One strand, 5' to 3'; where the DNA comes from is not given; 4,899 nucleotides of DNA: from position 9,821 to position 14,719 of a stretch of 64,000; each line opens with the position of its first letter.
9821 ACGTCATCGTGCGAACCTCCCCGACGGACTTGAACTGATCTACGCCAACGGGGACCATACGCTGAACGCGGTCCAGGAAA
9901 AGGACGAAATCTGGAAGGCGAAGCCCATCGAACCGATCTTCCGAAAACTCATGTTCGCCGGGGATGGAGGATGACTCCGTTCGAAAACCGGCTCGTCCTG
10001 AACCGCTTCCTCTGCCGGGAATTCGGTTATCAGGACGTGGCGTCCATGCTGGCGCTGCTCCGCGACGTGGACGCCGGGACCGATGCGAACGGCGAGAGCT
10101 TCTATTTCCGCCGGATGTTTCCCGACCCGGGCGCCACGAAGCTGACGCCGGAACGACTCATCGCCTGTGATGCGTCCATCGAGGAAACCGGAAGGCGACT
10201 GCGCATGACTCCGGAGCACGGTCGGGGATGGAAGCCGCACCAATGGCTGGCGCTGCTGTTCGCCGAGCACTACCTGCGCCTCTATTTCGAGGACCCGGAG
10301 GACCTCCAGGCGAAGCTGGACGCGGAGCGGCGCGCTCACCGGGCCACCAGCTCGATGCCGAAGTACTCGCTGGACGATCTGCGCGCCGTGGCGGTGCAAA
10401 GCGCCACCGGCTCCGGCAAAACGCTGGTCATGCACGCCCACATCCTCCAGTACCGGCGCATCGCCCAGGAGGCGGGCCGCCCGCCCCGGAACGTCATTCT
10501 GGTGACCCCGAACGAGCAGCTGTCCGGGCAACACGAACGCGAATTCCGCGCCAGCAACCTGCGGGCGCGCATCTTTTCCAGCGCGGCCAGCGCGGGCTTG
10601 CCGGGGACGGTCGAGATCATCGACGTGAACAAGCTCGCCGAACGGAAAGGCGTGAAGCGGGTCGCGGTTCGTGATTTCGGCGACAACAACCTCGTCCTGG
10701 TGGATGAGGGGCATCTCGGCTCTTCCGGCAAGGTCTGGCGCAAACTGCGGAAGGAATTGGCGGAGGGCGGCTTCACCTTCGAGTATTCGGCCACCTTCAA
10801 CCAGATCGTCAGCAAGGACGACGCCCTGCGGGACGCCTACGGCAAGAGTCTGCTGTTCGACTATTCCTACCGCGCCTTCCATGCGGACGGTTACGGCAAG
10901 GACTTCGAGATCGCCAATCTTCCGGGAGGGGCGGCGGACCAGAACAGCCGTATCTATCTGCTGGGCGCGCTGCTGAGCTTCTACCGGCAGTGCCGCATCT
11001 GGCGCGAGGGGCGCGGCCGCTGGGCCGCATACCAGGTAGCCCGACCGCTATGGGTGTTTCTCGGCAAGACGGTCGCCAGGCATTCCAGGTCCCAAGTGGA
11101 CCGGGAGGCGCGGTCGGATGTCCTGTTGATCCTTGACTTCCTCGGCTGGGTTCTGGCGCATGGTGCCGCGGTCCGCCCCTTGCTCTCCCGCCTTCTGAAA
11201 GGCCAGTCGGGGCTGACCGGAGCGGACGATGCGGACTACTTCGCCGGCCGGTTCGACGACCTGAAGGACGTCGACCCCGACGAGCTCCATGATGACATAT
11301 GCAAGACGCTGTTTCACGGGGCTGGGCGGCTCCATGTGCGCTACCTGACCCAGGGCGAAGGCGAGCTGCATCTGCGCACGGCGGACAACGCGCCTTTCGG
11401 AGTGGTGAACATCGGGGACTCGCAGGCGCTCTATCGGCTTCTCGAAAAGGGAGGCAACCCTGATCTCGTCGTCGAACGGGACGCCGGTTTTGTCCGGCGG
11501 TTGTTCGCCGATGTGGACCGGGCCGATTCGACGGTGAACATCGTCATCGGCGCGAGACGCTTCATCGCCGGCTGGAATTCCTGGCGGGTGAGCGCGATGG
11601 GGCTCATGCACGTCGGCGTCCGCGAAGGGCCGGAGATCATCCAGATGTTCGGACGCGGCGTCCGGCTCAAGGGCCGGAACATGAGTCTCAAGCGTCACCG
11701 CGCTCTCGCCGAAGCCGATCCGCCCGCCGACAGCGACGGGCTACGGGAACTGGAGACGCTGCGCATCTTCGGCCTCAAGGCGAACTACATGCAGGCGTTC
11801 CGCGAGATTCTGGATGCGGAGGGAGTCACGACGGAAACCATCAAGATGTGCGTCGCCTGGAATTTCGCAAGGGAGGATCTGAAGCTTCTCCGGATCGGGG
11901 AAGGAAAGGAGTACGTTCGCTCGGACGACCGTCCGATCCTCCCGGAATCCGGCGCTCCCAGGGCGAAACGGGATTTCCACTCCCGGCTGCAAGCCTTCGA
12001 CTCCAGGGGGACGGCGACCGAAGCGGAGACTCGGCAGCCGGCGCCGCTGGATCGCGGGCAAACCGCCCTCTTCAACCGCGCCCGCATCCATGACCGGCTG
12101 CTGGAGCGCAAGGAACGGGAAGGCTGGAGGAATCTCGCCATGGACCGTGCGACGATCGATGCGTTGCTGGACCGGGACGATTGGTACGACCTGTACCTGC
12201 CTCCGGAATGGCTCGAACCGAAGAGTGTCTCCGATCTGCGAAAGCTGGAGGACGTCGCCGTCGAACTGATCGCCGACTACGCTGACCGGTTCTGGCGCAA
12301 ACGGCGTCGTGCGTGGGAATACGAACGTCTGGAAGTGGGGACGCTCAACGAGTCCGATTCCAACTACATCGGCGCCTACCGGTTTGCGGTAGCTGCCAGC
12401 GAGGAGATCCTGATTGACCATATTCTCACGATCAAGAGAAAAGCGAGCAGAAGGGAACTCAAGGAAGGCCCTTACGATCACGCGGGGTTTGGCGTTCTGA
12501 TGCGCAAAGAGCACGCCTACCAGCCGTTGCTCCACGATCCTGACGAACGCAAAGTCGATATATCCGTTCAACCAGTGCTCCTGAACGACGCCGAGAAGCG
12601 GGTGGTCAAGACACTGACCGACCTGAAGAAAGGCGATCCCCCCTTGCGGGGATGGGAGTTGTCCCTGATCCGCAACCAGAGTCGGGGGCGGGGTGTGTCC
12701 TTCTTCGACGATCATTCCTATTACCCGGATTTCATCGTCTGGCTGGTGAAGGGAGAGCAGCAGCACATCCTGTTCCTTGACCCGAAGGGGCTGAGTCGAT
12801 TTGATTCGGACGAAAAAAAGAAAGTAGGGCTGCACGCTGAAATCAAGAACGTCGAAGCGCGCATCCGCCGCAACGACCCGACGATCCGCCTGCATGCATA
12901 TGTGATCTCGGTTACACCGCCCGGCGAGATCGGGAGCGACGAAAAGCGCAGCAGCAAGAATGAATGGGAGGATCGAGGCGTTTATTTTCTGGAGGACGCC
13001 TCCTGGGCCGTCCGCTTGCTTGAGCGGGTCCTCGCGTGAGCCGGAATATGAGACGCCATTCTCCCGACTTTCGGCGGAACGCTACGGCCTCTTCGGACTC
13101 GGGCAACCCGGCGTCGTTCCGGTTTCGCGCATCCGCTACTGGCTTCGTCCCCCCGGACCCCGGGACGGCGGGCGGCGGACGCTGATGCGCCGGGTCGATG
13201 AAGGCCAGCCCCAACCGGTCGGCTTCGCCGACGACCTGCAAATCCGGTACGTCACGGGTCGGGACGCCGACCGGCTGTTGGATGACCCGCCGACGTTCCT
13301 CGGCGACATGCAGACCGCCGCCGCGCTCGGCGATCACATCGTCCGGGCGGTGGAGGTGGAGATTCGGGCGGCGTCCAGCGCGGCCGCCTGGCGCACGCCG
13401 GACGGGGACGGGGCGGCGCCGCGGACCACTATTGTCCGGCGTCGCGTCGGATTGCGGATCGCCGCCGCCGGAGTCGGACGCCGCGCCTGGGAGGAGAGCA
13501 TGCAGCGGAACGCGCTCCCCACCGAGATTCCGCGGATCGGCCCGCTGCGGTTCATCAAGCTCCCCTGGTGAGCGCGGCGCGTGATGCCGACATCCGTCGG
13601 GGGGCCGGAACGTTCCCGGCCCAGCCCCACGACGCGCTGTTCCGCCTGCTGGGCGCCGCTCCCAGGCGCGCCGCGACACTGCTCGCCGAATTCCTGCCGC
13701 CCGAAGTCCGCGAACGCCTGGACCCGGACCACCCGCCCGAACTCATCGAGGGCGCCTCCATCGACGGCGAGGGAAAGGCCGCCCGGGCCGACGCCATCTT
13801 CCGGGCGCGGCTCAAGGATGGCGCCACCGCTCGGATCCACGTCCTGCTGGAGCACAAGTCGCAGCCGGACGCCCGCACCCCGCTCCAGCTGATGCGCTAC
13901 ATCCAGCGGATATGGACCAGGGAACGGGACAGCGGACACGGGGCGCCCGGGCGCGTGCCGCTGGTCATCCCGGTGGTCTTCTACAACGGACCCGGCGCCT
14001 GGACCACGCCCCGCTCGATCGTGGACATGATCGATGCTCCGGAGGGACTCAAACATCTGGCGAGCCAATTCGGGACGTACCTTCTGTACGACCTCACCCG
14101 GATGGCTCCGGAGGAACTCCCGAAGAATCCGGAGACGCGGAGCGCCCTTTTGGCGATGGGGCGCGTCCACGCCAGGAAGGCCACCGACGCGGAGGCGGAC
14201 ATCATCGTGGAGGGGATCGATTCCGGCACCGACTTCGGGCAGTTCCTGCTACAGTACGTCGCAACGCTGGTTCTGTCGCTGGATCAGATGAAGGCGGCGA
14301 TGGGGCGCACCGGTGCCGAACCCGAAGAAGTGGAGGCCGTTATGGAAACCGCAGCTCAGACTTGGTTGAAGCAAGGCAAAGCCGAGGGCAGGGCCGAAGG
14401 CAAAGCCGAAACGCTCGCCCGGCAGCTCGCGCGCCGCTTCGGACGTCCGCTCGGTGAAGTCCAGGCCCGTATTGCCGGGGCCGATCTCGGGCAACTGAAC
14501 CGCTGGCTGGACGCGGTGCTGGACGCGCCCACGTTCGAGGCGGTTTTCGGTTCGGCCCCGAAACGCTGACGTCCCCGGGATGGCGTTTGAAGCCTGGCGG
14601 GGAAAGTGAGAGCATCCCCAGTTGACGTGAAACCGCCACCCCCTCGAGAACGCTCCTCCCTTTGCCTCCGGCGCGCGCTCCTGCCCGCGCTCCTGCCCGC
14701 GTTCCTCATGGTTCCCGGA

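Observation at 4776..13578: Type III R-M island flanked by ~505-bp direct repeats of a pilin gene 3' end (Campbell-type acquisition)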

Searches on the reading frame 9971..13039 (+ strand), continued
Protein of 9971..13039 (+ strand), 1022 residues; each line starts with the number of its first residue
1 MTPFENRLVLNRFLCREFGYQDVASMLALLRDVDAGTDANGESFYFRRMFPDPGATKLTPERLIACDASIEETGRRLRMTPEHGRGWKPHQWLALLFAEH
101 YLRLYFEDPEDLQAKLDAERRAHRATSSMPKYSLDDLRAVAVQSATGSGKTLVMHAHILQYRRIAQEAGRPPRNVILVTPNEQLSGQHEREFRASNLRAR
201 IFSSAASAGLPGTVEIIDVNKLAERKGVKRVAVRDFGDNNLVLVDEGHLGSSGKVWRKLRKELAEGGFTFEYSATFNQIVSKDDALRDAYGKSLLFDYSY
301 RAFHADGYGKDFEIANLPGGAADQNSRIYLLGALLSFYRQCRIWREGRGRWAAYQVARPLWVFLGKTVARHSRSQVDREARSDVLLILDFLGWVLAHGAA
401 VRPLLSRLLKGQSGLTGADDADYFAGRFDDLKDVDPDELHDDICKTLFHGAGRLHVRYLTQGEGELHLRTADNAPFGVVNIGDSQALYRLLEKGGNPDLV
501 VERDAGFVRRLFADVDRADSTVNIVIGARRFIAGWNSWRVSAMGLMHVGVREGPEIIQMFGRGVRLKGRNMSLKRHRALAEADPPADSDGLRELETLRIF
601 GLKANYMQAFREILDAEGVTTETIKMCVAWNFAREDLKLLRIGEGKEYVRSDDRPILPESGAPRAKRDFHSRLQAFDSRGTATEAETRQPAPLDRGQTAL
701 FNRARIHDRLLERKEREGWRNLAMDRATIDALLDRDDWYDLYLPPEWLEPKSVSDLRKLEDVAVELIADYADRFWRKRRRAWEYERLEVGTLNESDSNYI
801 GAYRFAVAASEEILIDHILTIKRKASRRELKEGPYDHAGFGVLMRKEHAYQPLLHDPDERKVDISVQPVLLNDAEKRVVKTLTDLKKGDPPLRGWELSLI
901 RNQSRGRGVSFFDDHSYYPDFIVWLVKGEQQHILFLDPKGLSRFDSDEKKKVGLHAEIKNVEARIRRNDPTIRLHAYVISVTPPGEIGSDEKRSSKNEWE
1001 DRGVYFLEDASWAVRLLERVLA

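Call 60: find_homologous_proteins(query=P0203, max_evalue=1e-30)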
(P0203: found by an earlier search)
Query P0203 (333 aa): 37 proteins with E <= 1e-30 among 8000 candidates.
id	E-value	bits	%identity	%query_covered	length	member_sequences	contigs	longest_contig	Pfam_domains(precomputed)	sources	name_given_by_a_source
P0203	2.5e-215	732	100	100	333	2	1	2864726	PF04754.19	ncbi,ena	-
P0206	1.5e-177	608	85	96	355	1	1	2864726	PF04754.19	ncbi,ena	-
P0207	1.3e-158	546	79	97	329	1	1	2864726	PF04754.19,PF14261.12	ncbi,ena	-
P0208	1.5e-114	401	56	95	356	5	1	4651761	PF04754.19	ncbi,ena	-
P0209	6.6e-105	369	55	93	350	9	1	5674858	PF04754.19,PF14261.12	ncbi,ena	-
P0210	9.4e-105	369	58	94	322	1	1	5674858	PF04754.19,PF14261.12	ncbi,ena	-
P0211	1.1e-104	368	56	95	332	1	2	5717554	PF04754.19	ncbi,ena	-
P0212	1.7e-101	358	53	94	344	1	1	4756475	PF04754.19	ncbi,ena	-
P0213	2.5e-96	341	53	94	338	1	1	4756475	PF04754.19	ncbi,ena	-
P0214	1.3e-91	325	53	94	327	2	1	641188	PF04754.19,PF14261.12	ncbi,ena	-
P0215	4.1e-91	324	50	90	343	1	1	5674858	PF04754.19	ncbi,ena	-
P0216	1.1e-88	316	57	80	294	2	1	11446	PF04754.19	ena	-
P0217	3.8e-88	314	46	94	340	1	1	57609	PF04754.19,PF14261.12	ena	-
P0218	2.2e-86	308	44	94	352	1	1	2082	PF04754.19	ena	-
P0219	5.4e-85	304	45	94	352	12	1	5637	PF04754.19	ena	-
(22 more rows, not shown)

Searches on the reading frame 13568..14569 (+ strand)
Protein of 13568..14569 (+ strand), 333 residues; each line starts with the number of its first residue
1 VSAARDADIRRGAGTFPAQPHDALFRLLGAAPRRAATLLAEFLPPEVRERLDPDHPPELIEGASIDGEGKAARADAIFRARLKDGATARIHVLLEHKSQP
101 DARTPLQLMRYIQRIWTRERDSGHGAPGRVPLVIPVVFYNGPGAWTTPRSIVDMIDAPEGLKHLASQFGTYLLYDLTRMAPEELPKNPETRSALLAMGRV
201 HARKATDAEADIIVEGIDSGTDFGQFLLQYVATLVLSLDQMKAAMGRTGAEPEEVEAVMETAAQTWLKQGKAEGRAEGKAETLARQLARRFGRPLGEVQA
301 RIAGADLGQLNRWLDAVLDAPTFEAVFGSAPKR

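Call 5: search_protein_families(library=pfam, proteins=[window:13568-14569:+], max_evalue=0.01)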
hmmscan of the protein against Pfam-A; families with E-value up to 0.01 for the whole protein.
window:13568-14569:+ (333 aa): 2 families
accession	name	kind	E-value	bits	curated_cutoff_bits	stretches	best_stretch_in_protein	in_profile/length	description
PF04754.18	Transposase_31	-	9.2e-37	127.1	21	1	19-207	1-183/203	Putative transposase, YhgA-like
PF14261.11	DUF4351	-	3e-05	24.4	25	1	273-322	2-51/59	Domain of unknown function (DUF4351)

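Call 6: search_protein_families(library=ncbifam, proteins=[window:13568-14569:+], max_evalue=0.01)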
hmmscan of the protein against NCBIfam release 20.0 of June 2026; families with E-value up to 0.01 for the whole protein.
window:13568-14569:+ (333 aa): 3 families
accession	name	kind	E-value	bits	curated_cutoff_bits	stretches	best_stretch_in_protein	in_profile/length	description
NF007418.0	PRK09956.1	equivalog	9.1e-11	41.3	583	1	18-204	7-185/308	ISNCY family transposase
NF007361.0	PRK09857.1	equivalog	3.1e-09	36.7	583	1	19-204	8-185/292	recombination-promoting nuclease RpnA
TIGR01784.1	T_den_put_tspse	subfamily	2e-05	24.5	52.1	1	20-289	1-252/273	Rpn family recombination-promoting nuclease/putative transposase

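Call 43: search_protein_families(library=padloc, proteins=[window:13568-14569:+], max_evalue=0.001)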
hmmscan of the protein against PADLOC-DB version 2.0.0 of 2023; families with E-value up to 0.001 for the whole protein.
window:13568-14569:+ (333 aa): 0 families
